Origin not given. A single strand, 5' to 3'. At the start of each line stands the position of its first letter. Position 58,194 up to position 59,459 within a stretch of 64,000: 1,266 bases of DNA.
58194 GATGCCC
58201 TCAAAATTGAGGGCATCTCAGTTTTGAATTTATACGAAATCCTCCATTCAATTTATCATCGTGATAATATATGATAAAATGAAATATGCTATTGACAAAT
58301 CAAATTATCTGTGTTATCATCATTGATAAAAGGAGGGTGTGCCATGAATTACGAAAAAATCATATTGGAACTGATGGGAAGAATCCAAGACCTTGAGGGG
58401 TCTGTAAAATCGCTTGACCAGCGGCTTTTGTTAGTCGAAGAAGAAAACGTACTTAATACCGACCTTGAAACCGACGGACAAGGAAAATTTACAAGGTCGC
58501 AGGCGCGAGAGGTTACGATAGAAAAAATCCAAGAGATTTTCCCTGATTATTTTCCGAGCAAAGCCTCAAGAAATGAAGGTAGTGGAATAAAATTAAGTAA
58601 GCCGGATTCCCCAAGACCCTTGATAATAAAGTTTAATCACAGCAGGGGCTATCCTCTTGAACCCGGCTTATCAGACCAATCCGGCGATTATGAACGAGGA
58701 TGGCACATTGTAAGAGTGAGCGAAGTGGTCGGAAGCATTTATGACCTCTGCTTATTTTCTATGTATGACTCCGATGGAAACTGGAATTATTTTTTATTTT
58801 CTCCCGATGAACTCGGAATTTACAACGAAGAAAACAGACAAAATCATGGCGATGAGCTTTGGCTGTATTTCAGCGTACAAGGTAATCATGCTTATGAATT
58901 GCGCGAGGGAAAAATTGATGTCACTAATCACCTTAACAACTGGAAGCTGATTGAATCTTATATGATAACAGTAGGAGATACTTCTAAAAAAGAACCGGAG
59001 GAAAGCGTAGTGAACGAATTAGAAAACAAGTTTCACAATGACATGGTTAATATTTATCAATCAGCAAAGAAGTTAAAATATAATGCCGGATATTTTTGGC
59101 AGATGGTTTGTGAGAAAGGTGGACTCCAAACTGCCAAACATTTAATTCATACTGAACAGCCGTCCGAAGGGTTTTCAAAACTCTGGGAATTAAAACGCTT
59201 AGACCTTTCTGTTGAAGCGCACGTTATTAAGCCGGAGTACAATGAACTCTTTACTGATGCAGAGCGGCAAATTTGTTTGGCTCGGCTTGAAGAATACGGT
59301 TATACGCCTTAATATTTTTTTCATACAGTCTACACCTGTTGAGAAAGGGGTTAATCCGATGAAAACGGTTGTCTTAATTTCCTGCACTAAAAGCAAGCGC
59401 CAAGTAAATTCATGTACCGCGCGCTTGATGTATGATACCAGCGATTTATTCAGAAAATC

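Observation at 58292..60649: AT-rich four-gene cassette between tRNA-Ser and a transposon end (unknown protein + DUF6884-like + GIY-YIG nuclease + EF-hand tail-anchored peptide): candidate uncharacterised defence or addiction system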

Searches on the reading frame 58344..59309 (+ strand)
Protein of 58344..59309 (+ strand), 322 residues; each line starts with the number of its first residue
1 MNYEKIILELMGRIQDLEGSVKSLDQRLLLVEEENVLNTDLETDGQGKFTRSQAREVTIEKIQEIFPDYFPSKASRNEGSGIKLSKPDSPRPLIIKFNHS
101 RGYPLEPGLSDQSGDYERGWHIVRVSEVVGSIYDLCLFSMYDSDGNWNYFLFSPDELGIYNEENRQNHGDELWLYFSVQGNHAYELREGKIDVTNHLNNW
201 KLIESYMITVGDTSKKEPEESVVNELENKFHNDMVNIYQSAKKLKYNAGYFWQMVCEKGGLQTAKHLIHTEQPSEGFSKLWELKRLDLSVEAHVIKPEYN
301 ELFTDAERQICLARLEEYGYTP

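Call 6: search_protein_families(library=pfam, proteins=[window:58344-59309:+], max_evalue=1)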
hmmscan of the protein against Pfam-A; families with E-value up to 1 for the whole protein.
window:58344-59309:+ (322 aa): 2 families
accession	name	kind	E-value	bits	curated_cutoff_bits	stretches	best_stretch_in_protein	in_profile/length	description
PF24988.1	NEW1_HB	-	0.034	14.7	27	1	194-232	47-86/87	NEW1 helical bundle domain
PF17556.7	MIT_LIKE_ACTX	-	0.087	13.9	27.5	1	129-164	25-59/68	MIT-like atracotoxin family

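Call 7: search_protein_families(library=padloc, proteins=[window:58344-59309:+], max_evalue=1)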
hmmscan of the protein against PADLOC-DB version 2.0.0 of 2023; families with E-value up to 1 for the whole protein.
window:58344-59309:+ (322 aa): 0 families

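Call 8: search_protein_families(library=ncbifam, proteins=[window:58344-59309:+], max_evalue=1)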
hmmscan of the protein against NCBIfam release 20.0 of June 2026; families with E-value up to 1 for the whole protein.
window:58344-59309:+ (322 aa): 0 families

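Call 9: search_protein_families(library=phrogs, proteins=[window:58344-59309:+], max_evalue=1)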
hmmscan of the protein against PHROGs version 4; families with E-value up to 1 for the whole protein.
window:58344-59309:+ (322 aa): 1 family
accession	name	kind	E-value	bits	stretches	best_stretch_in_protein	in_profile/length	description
phrog_32207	-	unknown function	0.15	13.3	1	226-258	33-66/183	-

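Call 13: find_homologous_proteins(query=window:58344-59309:+)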
Query window:58344-59309:+ (322 aa): 59 proteins with E <= 0.001 among 937 candidates.
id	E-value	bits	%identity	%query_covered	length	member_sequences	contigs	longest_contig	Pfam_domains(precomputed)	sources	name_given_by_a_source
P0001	7.0e-218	740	100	100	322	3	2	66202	-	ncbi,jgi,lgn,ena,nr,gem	ncbi:MAG: hypothetical protein FWG36_01145 [Oscillospiraceae bacterium]|nr:hypothetical protein [Osc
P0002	3.8e-75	271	63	60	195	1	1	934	-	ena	-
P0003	7.2e-72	260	59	64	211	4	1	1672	-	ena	-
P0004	4.7e-62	228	53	63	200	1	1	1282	-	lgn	-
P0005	5.1e-62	228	55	63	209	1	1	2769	-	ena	-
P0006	1.9e-61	226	54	63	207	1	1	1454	-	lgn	-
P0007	3.7e-61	225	53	63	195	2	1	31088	-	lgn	-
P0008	1.9e-60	223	53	63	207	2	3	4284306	-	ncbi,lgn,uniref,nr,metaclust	ncbi:hypothetical protein [Acetobacterium bakii]|uniref:Uncharacterized protein n=1 Tax=Acetobacteri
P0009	6.1e-60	221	51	63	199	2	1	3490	-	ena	-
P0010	3.7e-58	215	51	63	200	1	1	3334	-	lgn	-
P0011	1.3e-56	210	49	63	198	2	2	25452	-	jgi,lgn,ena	jgi:hypothetical protein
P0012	5.3e-56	208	51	63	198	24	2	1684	-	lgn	-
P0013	5.1e-55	205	48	63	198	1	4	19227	-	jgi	jgi:hypothetical protein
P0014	1.4e-54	203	53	63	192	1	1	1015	-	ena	-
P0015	7.1e-54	201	49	63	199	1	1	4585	-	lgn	-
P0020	1.2e-51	194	49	63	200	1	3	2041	-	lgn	-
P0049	1.9e-45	173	45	73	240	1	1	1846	PF01850.28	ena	-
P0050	1.5e-44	171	42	63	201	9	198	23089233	-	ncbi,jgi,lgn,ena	jgi:hypothetical protein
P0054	2.3e-32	130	64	30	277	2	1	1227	PF18731.7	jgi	-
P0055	8.3e-31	125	58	34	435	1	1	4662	PF27257.1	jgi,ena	-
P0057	1.4e-24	105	58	30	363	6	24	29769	PF22747.3,PF09862.16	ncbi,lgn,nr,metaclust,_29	ncbi:MAG TPA: DUF2089 family protein [Clostridia bacterium]|nr:DUF2089 family protein [Clostridiales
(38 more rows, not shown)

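Call 15: find_encoding_contigs(protein=P0008, flank=6000, max_places=3)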
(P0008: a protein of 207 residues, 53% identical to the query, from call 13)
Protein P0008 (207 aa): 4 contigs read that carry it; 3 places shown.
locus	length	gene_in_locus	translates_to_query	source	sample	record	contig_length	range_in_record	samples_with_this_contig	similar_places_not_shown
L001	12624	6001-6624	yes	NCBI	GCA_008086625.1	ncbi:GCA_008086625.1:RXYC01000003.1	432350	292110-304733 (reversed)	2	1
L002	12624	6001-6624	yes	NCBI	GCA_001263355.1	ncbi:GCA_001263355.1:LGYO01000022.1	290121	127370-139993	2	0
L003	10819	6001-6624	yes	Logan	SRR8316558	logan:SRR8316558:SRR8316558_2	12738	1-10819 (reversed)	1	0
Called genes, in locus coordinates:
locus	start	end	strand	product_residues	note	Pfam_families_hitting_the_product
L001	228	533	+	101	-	-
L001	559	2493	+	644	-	-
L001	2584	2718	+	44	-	-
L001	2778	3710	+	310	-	-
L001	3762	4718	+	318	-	PF08357:SEFIR, PF13676:TIR_2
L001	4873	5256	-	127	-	-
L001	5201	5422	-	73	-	-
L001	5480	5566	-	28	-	-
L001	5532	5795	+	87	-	-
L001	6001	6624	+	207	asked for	-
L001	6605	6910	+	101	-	-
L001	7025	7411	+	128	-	-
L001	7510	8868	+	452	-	PF21818:DUF6884, PF26468:GIY_YIG_3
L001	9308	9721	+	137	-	-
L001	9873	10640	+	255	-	PF16127:DUF4839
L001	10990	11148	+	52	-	-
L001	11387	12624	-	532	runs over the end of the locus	PF07690:MFS_1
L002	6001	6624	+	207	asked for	-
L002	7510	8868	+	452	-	PF21818:DUF6884, PF26468:GIY_YIG_3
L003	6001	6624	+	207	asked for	-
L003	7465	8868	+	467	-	PF21818:DUF6884, PF26468:GIY_YIG_3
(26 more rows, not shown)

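Call 16: find_encoding_contigs(protein=P0050, flank=6000, max_places=6)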
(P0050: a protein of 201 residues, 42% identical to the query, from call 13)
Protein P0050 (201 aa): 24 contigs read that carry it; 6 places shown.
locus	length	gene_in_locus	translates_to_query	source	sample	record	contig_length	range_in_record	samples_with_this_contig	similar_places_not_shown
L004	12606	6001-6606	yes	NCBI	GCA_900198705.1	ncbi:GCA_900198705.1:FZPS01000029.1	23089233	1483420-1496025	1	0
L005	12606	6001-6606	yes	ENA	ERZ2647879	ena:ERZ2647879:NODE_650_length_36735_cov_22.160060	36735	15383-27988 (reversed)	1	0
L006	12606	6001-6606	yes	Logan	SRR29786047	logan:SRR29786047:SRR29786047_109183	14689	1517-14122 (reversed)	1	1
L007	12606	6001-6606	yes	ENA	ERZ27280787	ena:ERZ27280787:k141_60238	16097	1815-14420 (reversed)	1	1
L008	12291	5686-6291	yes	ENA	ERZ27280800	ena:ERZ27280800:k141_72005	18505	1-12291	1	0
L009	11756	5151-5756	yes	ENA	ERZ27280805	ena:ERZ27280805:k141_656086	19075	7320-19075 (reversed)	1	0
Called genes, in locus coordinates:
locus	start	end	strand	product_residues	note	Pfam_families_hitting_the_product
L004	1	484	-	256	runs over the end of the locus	PF01695:IstB_IS21, PF20720:nSTAND3 (faint), PF00308:Bac_DnaA (weak)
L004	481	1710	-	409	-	PF02796:HTH_7 (weak), PF00665:rve, PF22483:Mu-transpos_C_2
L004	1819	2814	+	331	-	-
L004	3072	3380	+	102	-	PF12957:DUF3846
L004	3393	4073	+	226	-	PF26593:TraC-like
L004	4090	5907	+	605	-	PF19044:P-loop_TraG, PF01935:DUF87 (faint), PF12846:AAA_10 (faint)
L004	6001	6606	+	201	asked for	-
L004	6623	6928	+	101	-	-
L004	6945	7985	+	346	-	-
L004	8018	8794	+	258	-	PF01551:Peptidase_M23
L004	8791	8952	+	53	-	-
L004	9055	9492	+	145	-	PF14690:Zn_ribbon_ISL3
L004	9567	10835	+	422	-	PF01610:DDE_Tnp_ISL3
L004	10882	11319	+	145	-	PF10926:DUF2800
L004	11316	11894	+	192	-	PF10991:Enc34_ssDNA-bd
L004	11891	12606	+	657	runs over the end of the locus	PF00476:DNA_pol_A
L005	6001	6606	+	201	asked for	-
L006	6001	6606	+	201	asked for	-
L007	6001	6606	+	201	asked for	-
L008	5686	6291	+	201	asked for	-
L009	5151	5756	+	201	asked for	-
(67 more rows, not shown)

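Call 21: search_protein_families(library=pfam, proteins=[L001:7510-8865:+, L001:7025-7408:+, P0054, P0055, P0057, P0049, L004:6945-7982:+], max_evalue=0.1)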
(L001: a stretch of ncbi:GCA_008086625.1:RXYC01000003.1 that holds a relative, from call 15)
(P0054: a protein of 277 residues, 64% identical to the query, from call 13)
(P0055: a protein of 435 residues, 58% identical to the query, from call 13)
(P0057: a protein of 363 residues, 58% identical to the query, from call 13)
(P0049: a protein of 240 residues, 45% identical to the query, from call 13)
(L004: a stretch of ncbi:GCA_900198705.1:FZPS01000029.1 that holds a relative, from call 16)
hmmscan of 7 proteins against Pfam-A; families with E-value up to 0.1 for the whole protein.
L001:7510-8865:+ (452 aa): 3 families
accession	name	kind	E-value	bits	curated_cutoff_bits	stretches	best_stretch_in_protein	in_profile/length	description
PF21818.3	DUF6884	-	4.5e-39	134.1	30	1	3-132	1-134/135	Family of unknown function (DUF6884)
PF03883.20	H2O2_YaaD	-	0.00091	19.3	29.6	1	31-107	93-170/236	Peroxide stress protein YaaA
PF01652.23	IF4E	-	0.066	13.4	28.7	1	158-252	52-145/158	Eukaryotic initiation factor 4E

L001:7025-7408:+ (128 aa): 0 families

P0054 (277 aa): 3 families
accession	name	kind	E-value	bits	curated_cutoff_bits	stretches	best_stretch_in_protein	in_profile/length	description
PF18731.6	HEPN_Swt1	-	3.5e-22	79.3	27.5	1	13-135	2-115/115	Swt1-like HEPN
PF13643.11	DUF4145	-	0.00036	21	23.1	1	89-123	50-83/88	Domain of unknown function (DUF4145)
PF18739.6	HEPN_Apea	-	0.0062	17.4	24.4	1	83-126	70-113/136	Apea-like HEPN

P0055 (435 aa): 1 family
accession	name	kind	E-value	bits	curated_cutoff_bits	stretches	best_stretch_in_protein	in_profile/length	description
PF10541.14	KASH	-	0.044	14.5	23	0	79-96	41-58/58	Nuclear envelope localisation domain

P0057 (363 aa): 3 families
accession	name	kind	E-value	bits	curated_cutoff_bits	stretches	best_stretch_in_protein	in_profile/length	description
PF09862.15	DUF2089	-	2.3e-14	53.2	33.4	1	42-87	1-46/47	Domain of unknown function (DUF2089)-HTH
PF22747.2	Zn_ribbon_DUF2089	-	3.4e-08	33.9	27.6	1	9-40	1-32/32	DUF2089 zinc ribbon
PF12773.13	DZR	-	0.071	13.7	27.3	0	7-26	25-44/45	Double zinc ribbon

P0049 (240 aa): 2 families
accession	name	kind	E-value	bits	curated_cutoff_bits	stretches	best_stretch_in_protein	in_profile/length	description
PF01850.27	PIN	-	1.4e-10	42.2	23.6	1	5-117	1-111/120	PIN domain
PF13470.12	PIN_3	-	0.00089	20.5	27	1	4-119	1-115/115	PIN domain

L004:6945-7982:+ (346 aa): 1 family
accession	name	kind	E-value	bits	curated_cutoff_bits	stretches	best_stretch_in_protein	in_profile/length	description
PF01433.26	Peptidase_M1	-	0.022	14.8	27.7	1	278-333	147-202/218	Peptidase family M1 domain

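Call 72: search_protein_families(library=pfam, proteins=[L004:6894-7982:+], max_evalue=0.05)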
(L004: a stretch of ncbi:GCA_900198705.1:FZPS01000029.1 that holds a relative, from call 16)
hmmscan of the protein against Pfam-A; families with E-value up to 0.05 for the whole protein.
L004:6894-7982:+ (363 aa): 1 family
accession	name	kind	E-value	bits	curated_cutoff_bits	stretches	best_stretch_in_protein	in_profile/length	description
PF01433.26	Peptidase_M1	-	0.026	14.5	27.7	0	295-350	147-202/218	Peptidase family M1 domain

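Call 76: search_protein_families(library=padloc, proteins=[L004:6894-7982:+, P0020, P0049], max_evalue=0.01)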
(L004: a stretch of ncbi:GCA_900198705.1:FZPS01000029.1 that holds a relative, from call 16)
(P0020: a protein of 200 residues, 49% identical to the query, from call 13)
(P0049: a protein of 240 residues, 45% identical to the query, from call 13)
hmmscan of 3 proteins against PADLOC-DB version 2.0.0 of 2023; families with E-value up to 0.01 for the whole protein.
L004:6894-7982:+ (363 aa): 0 families

P0020 (200 aa): 0 families

P0049 (240 aa): 0 families

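Call 90: search_dna_similar(query=window:58344-59309:+, collection=phages, mode=protein, max_rows=15)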
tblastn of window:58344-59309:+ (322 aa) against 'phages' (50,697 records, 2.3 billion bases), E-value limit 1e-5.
Records with a match: 2; places in all: 2; records where one place covers at least 80% of the query: 1.
Best place of each record, by identity: <60% 2.
By first word of the organism name: Syntrophomonadaceae 1; Bacteriophage 1.
By host as written in the record: Syntrophomonadaceae 1; - 1.
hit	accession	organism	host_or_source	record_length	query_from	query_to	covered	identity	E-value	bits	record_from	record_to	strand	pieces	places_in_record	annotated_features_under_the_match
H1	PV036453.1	Syntrophomonadaceae phage IMGVR 15540650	Syntrophomonadaceae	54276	1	321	100%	47.1%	6e-67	279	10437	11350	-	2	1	hypothetical protein (x3)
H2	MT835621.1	Bacteriophage sp.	human fecal samples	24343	221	320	31%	53.5%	4e-25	111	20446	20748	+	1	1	record has no annotation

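Call 91: search_dna_similar(query=window:58344-59309:+, collection=plasmids, mode=protein, max_rows=15)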
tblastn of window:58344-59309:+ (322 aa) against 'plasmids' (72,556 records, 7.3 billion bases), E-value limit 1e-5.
Records with a match: 20; places in all: 21; records where one place covers at least 80% of the query: 0.
Best place of each record, by identity: <60% 20.
By first word of the organism name: Bacillus 9; Rhizobium 6; Acinetobacter 2; Shinella 1; Vibrio 1; Streptomyces 1.
By predicted mobility (MOB-suite, as given by PLSDB): non-mobilizable 12; conjugative 7; mobilizable 1.
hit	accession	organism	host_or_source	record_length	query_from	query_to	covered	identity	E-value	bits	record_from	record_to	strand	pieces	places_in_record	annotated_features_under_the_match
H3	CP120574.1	Bacillus subtilis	cell culture,Kantong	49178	1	203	63%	34.0%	4e-19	96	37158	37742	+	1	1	hypothetical protein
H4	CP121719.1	Bacillus subtilis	cell culture,Kantong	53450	1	203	63%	34.0%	4e-19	96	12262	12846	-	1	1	hypothetical protein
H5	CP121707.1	Bacillus subtilis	cell culture,Kantong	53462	1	203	63%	34.0%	4e-19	96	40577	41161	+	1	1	hypothetical protein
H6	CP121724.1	Bacillus subtilis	cell culture,Kantong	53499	1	203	63%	34.0%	4e-19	96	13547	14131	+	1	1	hypothetical protein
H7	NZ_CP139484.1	Bacillus sp. RA(2023)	mixed culture,soil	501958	1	203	63%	26.9%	8e-10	67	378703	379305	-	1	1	hypothetical protein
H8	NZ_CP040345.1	Bacillus albus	Apostichopus japonicus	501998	1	203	63%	26.9%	8e-10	67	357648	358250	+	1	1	hypothetical protein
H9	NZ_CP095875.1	Bacillus sp. PGP15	-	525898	1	203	63%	26.9%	1e-9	67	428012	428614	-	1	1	hypothetical protein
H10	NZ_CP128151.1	Bacillus albus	bacterial isolate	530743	1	203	63%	26.9%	1e-9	67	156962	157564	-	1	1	hypothetical protein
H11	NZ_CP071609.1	Rhizobium binae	lentil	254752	210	320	34%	41.6%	1e-17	91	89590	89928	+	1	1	hypothetical protein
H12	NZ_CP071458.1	Rhizobium lentis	lentil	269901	210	320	34%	41.6%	1e-17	91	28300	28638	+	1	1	hypothetical protein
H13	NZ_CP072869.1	Rhizobium sp. NLR16a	lentil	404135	210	320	34%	41.6%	1e-17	91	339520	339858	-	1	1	hypothetical protein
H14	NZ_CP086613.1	Shinella zoogloeoides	-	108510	222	320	31%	46.5%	3e-17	90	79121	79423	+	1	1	hypothetical protein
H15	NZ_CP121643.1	Rhizobium sp. CC1099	Onobrychis viciifolia,cell culture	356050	222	320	31%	44.6%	2e-14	82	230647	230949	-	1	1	hypothetical protein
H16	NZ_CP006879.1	Rhizobium gallicum bv. gallicum R602sp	Phaseolus vulgaris,whole ...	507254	222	320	31%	44.6%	2e-14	82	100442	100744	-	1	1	hypothetical protein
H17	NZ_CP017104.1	Rhizobium gallicum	Phaseolus vulgaris,Whole ...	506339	222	320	31%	44.6%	2e-14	81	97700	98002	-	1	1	hypothetical protein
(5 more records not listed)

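Call 93: get_annotated_region(hit=H1, flank=4000)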
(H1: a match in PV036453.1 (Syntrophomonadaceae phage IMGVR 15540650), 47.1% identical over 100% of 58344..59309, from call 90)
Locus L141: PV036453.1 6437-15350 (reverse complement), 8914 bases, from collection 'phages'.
description: Syntrophomonadaceae phage IMGVR 15540650, complete genome.
organism: Syntrophomonadaceae phage IMGVR 15540650 (NCBI taxid 3403687)
taxonomy: Viruses; Duplodnaviria; Heunggongvirae; Uroviricota; Caudoviricetes; Ca. Heliusvirales
host: Syntrophomonadaceae; source: human feces; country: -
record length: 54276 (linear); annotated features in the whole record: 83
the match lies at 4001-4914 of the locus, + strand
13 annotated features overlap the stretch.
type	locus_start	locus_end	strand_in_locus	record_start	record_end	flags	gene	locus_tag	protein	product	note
CDS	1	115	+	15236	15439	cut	-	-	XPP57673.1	hypothetical protein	-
CDS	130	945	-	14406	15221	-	-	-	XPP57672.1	hypothetical protein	-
CDS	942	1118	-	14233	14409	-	-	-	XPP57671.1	hypothetical protein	-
CDS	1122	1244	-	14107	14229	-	-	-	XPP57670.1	hypothetical protein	-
CDS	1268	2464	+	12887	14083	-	-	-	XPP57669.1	DNA invertase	-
CDS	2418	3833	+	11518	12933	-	-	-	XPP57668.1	integrase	-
CDS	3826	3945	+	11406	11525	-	-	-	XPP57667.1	hypothetical protein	-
CDS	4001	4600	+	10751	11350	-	-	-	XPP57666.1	hypothetical protein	-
CDS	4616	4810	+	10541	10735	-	-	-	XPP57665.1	hypothetical protein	-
CDS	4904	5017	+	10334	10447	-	-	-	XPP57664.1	hypothetical protein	-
CDS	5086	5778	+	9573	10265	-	-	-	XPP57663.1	hypothetical protein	-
CDS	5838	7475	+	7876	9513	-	-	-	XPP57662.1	hypothetical protein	-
CDS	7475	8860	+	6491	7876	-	-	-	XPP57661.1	hypothetical protein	-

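Call 94: get_annotated_region(hit=H3, flank=4000)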
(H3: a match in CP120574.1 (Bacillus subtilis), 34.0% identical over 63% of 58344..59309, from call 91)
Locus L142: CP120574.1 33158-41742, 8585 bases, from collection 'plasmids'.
description: Bacillus subtilis strain PRO56 plasmid unnamed1, complete sequence
organism: Bacillus subtilis (NCBI taxid 1423)
taxonomy: Bacteria; Bacillota; Bacilli; Bacillales; Bacillaceae; Bacillus; Bacillus subtilis
host: -; source: cell culture,Kantong; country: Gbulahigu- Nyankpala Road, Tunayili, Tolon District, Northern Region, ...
typing (MOB-suite, as given by PLSDB): non-mobilizable
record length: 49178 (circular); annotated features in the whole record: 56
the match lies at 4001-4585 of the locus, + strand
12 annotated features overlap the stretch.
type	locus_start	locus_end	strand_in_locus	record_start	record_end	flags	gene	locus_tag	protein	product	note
CDS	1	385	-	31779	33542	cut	-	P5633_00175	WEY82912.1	multicopper oxidase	-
CDS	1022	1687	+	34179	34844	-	-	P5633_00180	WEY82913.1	zincin-like metallopeptidase domain-containing protein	-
CDS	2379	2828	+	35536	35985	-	-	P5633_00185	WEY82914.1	hypothetical protein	-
CDS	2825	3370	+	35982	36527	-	-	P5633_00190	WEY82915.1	tyrosine-type recombinase/integrase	-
CDS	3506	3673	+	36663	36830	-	-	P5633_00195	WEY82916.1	hypothetical protein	-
CDS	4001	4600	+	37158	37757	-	-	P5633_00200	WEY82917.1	hypothetical protein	-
CDS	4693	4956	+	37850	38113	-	-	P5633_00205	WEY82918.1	hypothetical protein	-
CDS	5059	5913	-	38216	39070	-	-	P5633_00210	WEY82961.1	IS3 family transposase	-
CDS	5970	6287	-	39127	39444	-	-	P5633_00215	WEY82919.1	transposase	-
CDS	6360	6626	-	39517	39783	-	-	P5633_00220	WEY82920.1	hypothetical protein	-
CDS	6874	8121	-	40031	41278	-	-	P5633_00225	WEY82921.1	DUF5068 domain-containing protein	-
CDS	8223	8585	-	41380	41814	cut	-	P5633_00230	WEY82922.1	hypothetical protein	-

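Call 95: get_annotated_region(hit=H11, flank=4000)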
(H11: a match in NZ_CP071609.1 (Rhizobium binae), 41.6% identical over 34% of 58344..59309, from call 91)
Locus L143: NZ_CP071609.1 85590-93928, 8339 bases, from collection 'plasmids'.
description: Rhizobium binae strain BLR195 plasmid p5, complete sequence
organism: Rhizobium binae (NCBI taxid 1138190)
taxonomy: Bacteria; Pseudomonadota; Alphaproteobacteria; Hyphomicrobiales; Rhizobiaceae; Rhizobium; Rhizobium binae
host: -; source: lentil; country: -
typing (MOB-suite, as given by PLSDB): conjugative; replicon rep_cluster_141,rep_cluster_471; relaxase MOBQ; mating-pair formation MPF_T
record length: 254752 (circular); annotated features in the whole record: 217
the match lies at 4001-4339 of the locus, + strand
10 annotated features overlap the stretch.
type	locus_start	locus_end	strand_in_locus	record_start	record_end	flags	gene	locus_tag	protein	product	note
CDS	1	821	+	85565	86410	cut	-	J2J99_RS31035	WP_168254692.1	proline/glycine betaine ABC transporter permease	-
CDS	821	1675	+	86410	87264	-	-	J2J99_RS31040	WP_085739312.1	ABC transporter permease subunit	GO:0055085 - transmembrane transport [Evidence IEA]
CDS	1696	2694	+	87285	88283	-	-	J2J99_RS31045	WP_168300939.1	4-hydroxyproline epimerase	-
CDS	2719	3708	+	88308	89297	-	-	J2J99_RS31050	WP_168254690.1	GlxA family transcriptional regulator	-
CDS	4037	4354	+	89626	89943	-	-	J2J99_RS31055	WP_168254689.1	hypothetical protein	-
CDS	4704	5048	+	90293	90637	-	-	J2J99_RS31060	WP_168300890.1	hypothetical protein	-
CDS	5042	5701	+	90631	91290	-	-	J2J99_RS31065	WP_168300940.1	SDR family oxidoreductase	-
CDS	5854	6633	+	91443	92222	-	-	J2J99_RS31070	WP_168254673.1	aldolase/citrate lyase family protein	-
CDS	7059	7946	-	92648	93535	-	-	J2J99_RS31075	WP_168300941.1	ribokinase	-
CDS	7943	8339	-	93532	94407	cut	-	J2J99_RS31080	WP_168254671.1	MurR/RpiR family transcriptional regulator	-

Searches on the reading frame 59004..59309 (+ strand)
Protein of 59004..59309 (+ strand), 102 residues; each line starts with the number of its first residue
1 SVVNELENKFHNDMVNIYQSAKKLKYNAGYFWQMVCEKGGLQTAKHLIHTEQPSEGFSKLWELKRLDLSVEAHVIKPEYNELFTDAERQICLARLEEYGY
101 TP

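Call 23: find_homologous_proteins(query=window:59004-59309:+)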
Query window:59004-59309:+ (102 aa): 65 proteins with E <= 0.001 among 65 candidates.
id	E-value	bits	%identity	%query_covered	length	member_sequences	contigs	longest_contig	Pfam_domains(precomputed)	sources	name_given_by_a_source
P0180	9.7e-51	188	93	87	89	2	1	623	-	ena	-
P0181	2.9e-47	177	81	94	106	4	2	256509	-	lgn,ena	-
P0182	3.7e-45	170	96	76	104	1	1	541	-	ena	-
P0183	1.6e-44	168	78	97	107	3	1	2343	-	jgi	-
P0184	3.3e-44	167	73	96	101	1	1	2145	-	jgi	jgi:hypothetical protein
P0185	6.8e-44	166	72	96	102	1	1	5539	-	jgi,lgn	jgi:hypothetical protein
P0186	1.5e-43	165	73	98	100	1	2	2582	-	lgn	-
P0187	5.6e-43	163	76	96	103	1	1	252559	-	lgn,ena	-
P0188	1.3e-42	162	71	96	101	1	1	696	-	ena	-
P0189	4.3e-42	160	74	95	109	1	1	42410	-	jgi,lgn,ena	-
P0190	6.3e-42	160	72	96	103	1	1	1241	-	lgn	-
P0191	8.8e-42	159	74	96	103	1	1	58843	-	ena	-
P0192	4.6e-41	157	72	96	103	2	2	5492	-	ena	-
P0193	6.5e-41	156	70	98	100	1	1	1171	-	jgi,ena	-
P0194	7.1e-41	156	72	96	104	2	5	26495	-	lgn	-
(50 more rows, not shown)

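Call 47: predict_structure(alignment_id=A4)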
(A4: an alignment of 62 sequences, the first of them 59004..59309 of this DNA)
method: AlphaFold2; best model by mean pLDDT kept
length: 102 residues; sequences in the alignment: 62
mean_pLDDT: 92.5   pTM: 0.83
mean pLDDT of the five models: 92.5, 92.3, 91.9, 91.8, 91.7
residues with pLDDT >= 90: 87; 70-90: 12; 50-70: 3; < 50: 0
segments of 3 or more residues with pLDDT < 50: none
pLDDT, mean of each block of 10 residues (from residue 1): 90 97 92 96 95 80 94 96 96 92 75
secondary structure, 60 per line:
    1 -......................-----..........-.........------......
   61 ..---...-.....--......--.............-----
elements in order: H2-23 H29-38 H40-48 H55-62 H70-74 H77-82 H85-97
